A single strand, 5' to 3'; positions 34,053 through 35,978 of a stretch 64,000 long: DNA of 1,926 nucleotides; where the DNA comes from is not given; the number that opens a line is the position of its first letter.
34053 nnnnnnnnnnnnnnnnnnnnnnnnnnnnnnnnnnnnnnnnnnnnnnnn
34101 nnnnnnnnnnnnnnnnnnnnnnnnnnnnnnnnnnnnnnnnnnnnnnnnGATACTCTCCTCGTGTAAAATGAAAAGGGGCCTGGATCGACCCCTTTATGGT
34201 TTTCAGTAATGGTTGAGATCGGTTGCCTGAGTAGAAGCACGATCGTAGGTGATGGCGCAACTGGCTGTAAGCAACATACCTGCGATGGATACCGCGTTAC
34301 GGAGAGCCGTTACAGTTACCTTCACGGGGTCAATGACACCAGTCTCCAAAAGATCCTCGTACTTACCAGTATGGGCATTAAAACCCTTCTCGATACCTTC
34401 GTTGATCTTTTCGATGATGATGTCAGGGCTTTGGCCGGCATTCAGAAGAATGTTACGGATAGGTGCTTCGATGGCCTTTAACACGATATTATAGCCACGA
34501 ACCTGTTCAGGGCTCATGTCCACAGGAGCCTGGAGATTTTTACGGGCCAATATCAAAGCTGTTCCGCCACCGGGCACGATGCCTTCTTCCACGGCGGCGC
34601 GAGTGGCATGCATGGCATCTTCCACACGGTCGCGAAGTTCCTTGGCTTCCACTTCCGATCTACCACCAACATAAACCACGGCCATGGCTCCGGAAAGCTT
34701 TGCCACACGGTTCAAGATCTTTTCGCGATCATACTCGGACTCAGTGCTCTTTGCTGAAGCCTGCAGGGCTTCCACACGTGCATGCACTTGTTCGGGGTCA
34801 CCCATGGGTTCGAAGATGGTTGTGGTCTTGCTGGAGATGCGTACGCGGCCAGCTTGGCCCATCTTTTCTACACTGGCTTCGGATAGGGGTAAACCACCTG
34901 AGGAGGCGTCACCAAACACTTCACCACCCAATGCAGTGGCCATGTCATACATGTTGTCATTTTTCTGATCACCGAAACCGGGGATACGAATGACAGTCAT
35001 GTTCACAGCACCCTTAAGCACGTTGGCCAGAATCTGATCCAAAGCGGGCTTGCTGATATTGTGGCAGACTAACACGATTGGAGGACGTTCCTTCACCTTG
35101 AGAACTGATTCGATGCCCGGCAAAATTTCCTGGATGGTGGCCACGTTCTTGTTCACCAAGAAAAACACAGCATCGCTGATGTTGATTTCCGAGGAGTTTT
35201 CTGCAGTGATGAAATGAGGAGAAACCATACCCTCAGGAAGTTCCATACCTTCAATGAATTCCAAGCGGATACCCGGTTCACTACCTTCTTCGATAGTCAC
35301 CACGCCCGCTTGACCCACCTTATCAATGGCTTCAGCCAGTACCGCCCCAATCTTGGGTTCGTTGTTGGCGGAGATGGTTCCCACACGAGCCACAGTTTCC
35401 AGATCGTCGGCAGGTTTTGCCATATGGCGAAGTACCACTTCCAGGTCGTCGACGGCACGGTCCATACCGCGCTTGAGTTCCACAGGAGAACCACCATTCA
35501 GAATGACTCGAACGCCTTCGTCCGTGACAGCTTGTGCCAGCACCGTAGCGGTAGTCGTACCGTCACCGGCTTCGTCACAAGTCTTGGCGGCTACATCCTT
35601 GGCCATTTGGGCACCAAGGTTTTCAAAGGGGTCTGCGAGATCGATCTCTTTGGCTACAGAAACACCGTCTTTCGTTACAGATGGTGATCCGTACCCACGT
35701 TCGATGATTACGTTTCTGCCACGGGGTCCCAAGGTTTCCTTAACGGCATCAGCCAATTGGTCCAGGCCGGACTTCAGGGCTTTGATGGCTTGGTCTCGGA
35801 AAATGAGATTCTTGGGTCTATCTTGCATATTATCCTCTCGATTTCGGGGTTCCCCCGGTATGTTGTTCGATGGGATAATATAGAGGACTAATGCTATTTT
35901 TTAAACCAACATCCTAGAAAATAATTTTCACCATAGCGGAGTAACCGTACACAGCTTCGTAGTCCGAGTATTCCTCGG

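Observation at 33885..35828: Complete GroES-GroEL chaperonin pair in a phage-like context, adjacent to the thyA-folA-exonuclease block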

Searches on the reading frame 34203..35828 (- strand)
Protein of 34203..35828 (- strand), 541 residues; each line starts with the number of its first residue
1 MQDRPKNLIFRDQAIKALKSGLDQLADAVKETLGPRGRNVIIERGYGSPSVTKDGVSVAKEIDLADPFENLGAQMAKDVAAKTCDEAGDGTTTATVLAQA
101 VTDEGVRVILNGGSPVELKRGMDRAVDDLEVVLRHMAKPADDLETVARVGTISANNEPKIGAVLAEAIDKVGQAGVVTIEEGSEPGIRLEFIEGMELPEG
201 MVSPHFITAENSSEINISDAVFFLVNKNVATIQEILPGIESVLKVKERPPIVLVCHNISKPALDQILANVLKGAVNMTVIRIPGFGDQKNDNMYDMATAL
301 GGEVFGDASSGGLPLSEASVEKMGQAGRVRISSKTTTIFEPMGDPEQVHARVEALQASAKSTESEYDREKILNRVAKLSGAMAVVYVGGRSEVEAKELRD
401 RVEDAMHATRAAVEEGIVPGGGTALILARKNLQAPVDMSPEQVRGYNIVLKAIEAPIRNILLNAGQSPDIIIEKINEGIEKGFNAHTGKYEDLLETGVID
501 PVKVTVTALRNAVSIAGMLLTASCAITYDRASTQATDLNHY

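Call 3: search_protein_families(library=pfam, proteins=[window:34203-35828:-], max_evalue=0.01)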
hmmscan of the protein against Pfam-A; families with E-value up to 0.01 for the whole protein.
window:34203-35828:- (541 aa): 2 families
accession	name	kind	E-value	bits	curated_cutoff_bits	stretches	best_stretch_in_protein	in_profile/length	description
PF00118.29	Cpn60_TCP1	-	1.6e-58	199.1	34.3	1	25-523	1-483/490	TCP-1/cpn60 chaperonin family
PF05957.18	DUF883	-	0.00049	20.4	25.4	1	386-412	20-46/53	DUF883 N-terminal domain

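Call 4: search_protein_families(library=phrogs, proteins=[window:34203-35828:-], max_evalue=0.01)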
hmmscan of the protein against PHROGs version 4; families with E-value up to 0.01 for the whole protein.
window:34203-35828:- (541 aa): 1 family
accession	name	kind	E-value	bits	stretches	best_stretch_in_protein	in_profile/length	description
phrog_5725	-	other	5e-144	481.8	1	6-530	5-535/540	chaperonin groEL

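Call 6: search_dna_similar(query=window:34203-35828:-, collection=phages, mode=protein, max_rows=40)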
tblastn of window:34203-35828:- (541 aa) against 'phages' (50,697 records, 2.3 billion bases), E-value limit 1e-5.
Records with a match: 249; places in all: 249; records where one place covers at least 80% of the query: 212.
Best place of each record, by identity: <60% 249.
By first word of the organism name: Vibrio 83; Flavobacterium 73; Staphylococcus 11; Cellulophaga 9; Pseudomonas 9; Listeria 8; Bacillus 8; uncultured 7; Bacteriophage 7; Bacteroides 6; and 15 more.
By host as written in the record: - 82; Flavobacterium sp. BAL314 68; Staphylococcus aureus 8; Listeria monocytogenes 7; Flavobacterium sp. LMO8 4; Cellulophaga sp. HaHa_2_95 4; Bacillus subtilis 4; Pseudomonas aeruginosa 4; and 51 more.
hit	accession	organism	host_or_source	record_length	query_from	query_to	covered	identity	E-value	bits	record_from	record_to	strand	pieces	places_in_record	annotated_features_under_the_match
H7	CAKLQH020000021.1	Acinetobacter phage MD-2021a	not known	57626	6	527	96%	43.0%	2e-125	410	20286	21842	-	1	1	groL: chaperonin Cpn60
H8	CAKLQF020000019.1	Acinetobacter phage MD-2021a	not known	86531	6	527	96%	43.0%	2e-125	410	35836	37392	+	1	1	groL: chaperonin Cpn60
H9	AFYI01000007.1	Salmonella enterica subsp. enterica serovar Infantis str. ...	Homo sapiens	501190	6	538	99%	41.9%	3e-124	407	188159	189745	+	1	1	chaperonin GroL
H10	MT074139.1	Bacteroides phage DAC19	Bacteroides thetaiotaomicron VPI-5487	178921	5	540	99%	41.6%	2e-116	384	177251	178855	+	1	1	hypothetical protein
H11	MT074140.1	Bacteroides phage DAC20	Bacteroides thetaiotaomicron VPI-5488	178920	5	540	99%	41.6%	2e-116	384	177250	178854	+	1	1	hypothetical protein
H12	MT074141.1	Bacteroides phage DAC22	Bacteroides thetaiotaomicron VPI-5489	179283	5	540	99%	41.6%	2e-116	384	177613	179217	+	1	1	hypothetical protein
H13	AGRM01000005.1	Salmonella enterica subsp. houtenae str. ATCC BAA-1581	Homo sapiens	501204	6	538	99%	41.8%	4e-124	407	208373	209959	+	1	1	chaperonin GroL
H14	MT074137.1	Bacteroides phage DAC16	Bacteroides thetaiotaomicron VPI-5485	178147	5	540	99%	41.2%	2e-115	382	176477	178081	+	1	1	hypothetical protein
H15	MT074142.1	Bacteroides phage DAC23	Bacteroides thetaiotaomicron VPI-5490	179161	5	540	99%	41.2%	2e-115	381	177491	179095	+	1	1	hypothetical protein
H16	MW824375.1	Vibrio phage 207E48.1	Vibrio crassostreae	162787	6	530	97%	42.0%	5e-102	343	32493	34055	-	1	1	groL: chaperonin GroEL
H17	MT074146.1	Bacteroides phage SJC03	Bacteroides thetaiotaomicron VPI-5494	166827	6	540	99%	41.1%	2e-115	381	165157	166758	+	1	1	hypothetical protein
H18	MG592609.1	Vibrio phage 1.244.A._10N.261.54.C3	Vibrio sp. sp. F13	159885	6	530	97%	41.5%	9e-96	325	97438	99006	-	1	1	TCP-1/cpn60 chaperonin family protein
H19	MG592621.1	Vibrio phage 1.255.O._10N.286.45.F1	Vibrio splendidus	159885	6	530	97%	41.5%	9e-96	325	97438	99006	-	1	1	TCP-1/cpn60 chaperonin family protein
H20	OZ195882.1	Vibrio phage D506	Seawater and oysters mix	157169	6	530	97%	41.4%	2e-98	332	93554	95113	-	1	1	chaperonin groEL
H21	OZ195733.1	Vibrio phage D509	Seawater and oysters mix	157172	6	530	97%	41.4%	2e-98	332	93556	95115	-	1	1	chaperonin groEL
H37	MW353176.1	Flavobacterium phage vB_FspM_immuto_3-5A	Flavobacterium sp. LMO8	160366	6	527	96%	41.4%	4e-110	366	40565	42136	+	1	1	chaperonin GroEL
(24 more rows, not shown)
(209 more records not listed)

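Call 12: find_related_loci(query=window:34203-35828:-, collection=viral_contigs, flank=6000)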
Query window:34203-35828:- (541 aa) in viral_contigs; peptide patterns used: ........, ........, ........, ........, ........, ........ (x = any residue, [..] = any of these).
35 stretches matched a pattern; 22 encode a relative of the query (tblastn E <= 1e-3); 22 distinct loci.
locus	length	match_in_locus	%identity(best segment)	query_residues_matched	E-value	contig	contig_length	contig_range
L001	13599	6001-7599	39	1-526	3e-117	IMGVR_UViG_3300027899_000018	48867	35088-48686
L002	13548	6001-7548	41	6-521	2e-116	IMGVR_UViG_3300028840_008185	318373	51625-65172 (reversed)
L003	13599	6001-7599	39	1-526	1e-113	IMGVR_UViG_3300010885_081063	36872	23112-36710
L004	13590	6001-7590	36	5-526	3e-113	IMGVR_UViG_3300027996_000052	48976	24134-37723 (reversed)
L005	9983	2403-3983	38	1-526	3e-113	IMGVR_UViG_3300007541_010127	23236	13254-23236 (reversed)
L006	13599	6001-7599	37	1-526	4e-112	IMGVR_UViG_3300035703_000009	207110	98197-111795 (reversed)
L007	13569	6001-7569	45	1-527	1e-137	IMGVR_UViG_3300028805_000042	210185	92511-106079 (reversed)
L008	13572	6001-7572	39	6-529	5e-111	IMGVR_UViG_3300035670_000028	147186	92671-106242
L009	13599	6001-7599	37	1-526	4e-109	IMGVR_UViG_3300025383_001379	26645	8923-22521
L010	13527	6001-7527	43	13-521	2e-126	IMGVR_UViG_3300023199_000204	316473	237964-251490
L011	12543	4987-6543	42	6-526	1e-129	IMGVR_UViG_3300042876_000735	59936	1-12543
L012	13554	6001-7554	39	10-529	4e-123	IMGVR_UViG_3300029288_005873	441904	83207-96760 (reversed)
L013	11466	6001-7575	37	5-526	7e-100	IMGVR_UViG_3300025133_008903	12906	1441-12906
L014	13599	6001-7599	37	1-526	3e-109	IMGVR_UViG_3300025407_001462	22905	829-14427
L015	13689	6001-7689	34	6-528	9e-84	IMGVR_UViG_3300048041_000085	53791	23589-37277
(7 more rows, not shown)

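Call 17: find_homologous_proteins(query=window:34203-35828:-, max_evalue=1e-50)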
Query window:34203-35828:- (541 aa): 8000 proteins with E <= 1e-50 among 8000 candidates; the best 120 are listed.
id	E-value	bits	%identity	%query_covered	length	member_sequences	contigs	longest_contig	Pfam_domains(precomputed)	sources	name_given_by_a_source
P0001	0.0e+0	1162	100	100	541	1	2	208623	PF00118.30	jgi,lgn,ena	-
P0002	4.9e-232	789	68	100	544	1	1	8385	PF00118.30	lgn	-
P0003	2.0e-226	770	67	100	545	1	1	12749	PF00118.30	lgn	-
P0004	6.6e-209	713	61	100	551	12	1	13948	PF00118.30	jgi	-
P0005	3.6e-205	700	61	100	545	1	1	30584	PF00118.30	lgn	-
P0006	6.2e-204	696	60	100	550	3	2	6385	PF00118.30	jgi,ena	jgi:chaperonin GroEL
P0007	4.6e-201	687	59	99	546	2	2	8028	PF00118.30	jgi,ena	jgi:chaperonin GroEL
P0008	2.8e-197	674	60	98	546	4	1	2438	PF00118.30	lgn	-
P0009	5.2e-196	670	57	82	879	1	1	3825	PF00118.30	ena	-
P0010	1.0e-187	643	56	83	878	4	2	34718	PF00118.30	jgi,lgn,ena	jgi:chaperonin GroEL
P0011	1.7e-182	626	56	100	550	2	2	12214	PF00118.30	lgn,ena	-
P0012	3.4e-174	598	53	81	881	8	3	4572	PF00118.30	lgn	-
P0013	4.5e-148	512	51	97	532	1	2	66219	PF00118.30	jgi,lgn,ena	-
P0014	2.7e-147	509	50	98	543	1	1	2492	PF00118.30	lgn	-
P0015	4.0e-144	499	49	97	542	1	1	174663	PF00118.30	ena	-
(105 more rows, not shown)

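Call 19: find_encoding_contigs(protein=P0001, flank=10000, max_places=3)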
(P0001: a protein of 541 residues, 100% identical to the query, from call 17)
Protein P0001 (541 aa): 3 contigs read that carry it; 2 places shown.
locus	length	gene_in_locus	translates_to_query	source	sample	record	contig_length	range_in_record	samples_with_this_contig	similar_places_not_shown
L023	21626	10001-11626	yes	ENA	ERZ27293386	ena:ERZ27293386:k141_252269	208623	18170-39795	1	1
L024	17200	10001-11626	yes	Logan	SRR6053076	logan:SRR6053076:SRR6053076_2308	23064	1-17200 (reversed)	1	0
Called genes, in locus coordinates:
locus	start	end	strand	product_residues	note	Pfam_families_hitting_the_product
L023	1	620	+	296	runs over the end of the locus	PF00112:Peptidase_C1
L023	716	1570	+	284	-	PF23023:Anti-Pycsar_Apyc1, PF00753:Lactamase_B, PF12706:Lactamase_B_2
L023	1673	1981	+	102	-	-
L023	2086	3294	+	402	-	-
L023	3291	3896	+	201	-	-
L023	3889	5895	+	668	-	PF22745:Nlig-Ia, PF01653:DNA_ligase_aden, PF03120:OB_DNA_ligase, PF12826:HHH_2, PF00533:BRCT, PF12738:PTCB-BRCT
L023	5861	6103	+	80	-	-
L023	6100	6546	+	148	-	-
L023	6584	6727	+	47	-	-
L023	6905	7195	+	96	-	-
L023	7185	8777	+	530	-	PF00004:AAA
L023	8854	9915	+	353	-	-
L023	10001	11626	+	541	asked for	PF00118:Cpn60_TCP1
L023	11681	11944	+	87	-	PF00166:Cpn10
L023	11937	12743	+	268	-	PF16473:Rv2179c-like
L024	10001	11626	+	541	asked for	PF00118:Cpn60_TCP1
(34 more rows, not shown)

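Call 20: find_encoding_contigs(protein=P0005, flank=10000, max_places=3)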
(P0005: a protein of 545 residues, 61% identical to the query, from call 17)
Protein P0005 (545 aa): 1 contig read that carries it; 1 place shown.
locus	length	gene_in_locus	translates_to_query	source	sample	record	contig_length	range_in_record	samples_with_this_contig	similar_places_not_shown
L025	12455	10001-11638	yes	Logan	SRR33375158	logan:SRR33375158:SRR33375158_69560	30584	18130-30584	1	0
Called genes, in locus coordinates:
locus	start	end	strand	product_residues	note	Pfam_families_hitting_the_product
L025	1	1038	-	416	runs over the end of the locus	PF12323:HTH_OrfB_IS605, PF01385:OrfB_IS605, PF07282:Cas12f1-like_TNB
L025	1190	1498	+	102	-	PF01797:Y1_Tnp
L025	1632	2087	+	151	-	-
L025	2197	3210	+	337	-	PF05816:TelA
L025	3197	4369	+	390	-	-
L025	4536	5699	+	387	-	-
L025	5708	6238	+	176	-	-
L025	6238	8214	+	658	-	PF22745:Nlig-Ia, PF01653:DNA_ligase_aden, PF03120:OB_DNA_ligase, PF03119:DNA_ligase_ZBD (weak), PF12826:HHH_2, PF00533:BRCT, PF12738:PTCB-BRCT (weak)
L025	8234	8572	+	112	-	PF02954:HTH_8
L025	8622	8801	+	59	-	-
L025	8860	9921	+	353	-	-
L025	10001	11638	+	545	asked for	PF00118:Cpn60_TCP1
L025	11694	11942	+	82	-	-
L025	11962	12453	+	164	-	?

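Call 21: find_encoding_contigs(protein=P0003, flank=8000, max_places=3)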
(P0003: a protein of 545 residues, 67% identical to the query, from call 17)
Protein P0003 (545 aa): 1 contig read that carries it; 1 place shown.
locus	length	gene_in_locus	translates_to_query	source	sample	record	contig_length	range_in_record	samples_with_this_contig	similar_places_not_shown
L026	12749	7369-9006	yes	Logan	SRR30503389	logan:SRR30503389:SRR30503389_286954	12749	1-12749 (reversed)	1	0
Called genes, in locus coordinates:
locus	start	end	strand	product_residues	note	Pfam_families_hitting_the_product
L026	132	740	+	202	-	-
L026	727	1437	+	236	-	-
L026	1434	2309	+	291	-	-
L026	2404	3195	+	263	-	-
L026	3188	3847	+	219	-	-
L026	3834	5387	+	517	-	PF01030:Recep_L_domain (faint)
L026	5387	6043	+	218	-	-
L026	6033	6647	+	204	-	-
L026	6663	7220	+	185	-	-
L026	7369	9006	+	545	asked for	PF00118:Cpn60_TCP1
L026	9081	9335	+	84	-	-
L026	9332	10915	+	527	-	PF00303:Thymidylat_synt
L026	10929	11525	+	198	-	PF00186:DHFR_1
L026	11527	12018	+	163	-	-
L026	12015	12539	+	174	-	-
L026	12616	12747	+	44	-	?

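Call 22: find_encoding_contigs(protein=P0004, flank=8000, max_places=2)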
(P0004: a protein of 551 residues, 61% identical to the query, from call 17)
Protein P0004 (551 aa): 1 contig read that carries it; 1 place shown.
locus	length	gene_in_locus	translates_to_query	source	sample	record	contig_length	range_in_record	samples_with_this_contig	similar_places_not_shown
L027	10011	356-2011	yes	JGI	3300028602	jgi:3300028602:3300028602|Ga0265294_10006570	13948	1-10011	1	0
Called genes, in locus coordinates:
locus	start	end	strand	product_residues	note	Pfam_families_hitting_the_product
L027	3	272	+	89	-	?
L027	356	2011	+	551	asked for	PF00118:Cpn60_TCP1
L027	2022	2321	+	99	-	PF00166:Cpn10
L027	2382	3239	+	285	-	PF00303:Thymidylat_synt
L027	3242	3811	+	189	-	PF00186:DHFR_1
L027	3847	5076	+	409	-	PF26125:AcrVA2-like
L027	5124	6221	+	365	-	PF00535:Glycos_transf_2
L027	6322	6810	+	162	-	-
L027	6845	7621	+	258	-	PF01464:SLT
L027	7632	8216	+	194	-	PF02223:Thymidylate_kin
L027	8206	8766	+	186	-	PF00692:dUTPase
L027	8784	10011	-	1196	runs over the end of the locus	PF13599:Pentapeptide_4 (faint), PF13385:Laminin_G_3 (weak)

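Call 23: find_encoding_contigs(protein=P0010, flank=8000, max_places=2)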
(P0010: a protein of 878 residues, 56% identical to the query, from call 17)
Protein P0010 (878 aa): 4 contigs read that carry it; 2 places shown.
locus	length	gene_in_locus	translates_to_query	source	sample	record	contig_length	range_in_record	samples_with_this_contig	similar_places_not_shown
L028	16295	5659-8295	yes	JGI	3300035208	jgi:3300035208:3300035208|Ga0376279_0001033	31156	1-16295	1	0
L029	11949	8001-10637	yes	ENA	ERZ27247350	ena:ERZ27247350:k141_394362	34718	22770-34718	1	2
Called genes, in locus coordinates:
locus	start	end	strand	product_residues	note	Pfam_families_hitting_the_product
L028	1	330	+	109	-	?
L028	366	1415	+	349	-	-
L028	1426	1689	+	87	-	-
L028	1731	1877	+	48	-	-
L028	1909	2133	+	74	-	-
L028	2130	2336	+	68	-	-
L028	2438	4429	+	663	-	PF22745:Nlig-Ia, PF01653:DNA_ligase_aden, PF12738:PTCB-BRCT (faint), PF03120:OB_DNA_ligase, PF03119:DNA_ligase_ZBD, PF12826:HHH_2 (faint), PF00533:BRCT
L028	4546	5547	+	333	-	-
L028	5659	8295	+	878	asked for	PF00118:Cpn60_TCP1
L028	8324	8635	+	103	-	-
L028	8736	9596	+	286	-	PF00303:Thymidylat_synt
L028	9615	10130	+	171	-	-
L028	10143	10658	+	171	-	-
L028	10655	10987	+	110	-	-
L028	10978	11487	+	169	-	-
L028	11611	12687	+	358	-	PF00149:Metallophos (weak)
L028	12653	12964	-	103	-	-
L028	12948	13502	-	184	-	-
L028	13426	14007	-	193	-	-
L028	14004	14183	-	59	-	-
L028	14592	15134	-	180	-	-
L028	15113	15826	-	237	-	-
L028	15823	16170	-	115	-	-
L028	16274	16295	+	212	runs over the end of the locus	-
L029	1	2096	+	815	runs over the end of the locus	PF00317:Ribonuc_red_lgN, PF02867:Ribonuc_red_lgC, PF12637:TSCPD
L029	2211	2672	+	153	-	-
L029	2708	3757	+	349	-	-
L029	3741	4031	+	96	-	-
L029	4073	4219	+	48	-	-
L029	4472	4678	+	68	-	-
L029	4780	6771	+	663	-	PF22745:Nlig-Ia, PF01653:DNA_ligase_aden, PF12738:PTCB-BRCT (faint), PF03120:OB_DNA_ligase, PF03119:DNA_ligase_ZBD, PF12826:HHH_2 (faint), PF00533:BRCT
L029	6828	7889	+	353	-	-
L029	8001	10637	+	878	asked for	PF00118:Cpn60_TCP1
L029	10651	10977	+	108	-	-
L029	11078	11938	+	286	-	PF00303:Thymidylat_synt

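Call 24: find_encoding_contigs(protein=P0011, flank=8000, max_places=2)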
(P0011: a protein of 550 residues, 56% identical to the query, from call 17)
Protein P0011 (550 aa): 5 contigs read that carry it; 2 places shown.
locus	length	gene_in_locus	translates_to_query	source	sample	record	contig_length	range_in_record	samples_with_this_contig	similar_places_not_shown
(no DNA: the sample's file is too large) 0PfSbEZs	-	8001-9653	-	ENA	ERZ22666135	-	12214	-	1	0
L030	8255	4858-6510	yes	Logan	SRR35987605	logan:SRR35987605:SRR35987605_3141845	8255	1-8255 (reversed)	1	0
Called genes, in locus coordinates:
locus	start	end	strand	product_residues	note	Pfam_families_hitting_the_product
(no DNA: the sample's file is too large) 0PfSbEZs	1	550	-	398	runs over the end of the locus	?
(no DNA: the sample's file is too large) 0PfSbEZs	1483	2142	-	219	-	PF00149:Metallophos (weak)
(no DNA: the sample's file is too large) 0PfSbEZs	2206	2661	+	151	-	-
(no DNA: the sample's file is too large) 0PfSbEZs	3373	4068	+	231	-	-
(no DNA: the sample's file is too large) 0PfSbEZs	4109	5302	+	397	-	PF01139:RtcB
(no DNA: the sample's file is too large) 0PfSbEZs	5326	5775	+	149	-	-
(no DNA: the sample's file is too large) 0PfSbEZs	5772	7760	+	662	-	PF22745:Nlig-Ia, PF01653:DNA_ligase_aden, PF03120:OB_DNA_ligase, PF03119:DNA_ligase_ZBD (weak), PF12826:HHH_2 (weak), PF00533:BRCT, PF12738:PTCB-BRCT (weak)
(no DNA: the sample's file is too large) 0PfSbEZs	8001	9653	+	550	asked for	PF00118:Cpn60_TCP1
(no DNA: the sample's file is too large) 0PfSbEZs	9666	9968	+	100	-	-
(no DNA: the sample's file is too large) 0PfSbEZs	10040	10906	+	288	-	PF00303:Thymidylat_synt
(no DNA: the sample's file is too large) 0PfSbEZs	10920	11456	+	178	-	PF00186:DHFR_1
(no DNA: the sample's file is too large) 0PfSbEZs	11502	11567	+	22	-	?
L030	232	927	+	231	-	-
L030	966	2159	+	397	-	PF01139:RtcB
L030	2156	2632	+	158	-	-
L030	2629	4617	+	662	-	PF22745:Nlig-Ia, PF01653:DNA_ligase_aden, PF03120:OB_DNA_ligase, PF03119:DNA_ligase_ZBD (weak), PF12826:HHH_2 (weak), PF00533:BRCT, PF12738:PTCB-BRCT (weak)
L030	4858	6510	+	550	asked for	PF00118:Cpn60_TCP1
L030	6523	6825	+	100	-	-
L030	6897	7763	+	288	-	PF00303:Thymidylat_synt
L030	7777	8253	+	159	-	?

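Call 25: find_encoding_contigs(protein=P0002, flank=8000, max_places=2)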
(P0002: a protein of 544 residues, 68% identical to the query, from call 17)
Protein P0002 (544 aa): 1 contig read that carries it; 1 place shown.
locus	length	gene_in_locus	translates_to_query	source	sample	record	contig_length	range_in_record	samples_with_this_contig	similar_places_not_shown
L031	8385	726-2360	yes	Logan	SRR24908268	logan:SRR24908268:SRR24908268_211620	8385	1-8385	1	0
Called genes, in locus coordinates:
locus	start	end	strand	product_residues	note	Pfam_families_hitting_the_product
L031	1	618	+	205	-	?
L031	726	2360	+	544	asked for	PF00118:Cpn60_TCP1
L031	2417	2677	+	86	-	-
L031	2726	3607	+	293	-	PF00303:Thymidylat_synt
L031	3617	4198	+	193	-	PF00186:DHFR_1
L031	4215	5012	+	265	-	-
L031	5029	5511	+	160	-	-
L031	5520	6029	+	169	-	-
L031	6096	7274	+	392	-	PF26125:AcrVA2-like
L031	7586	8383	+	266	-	?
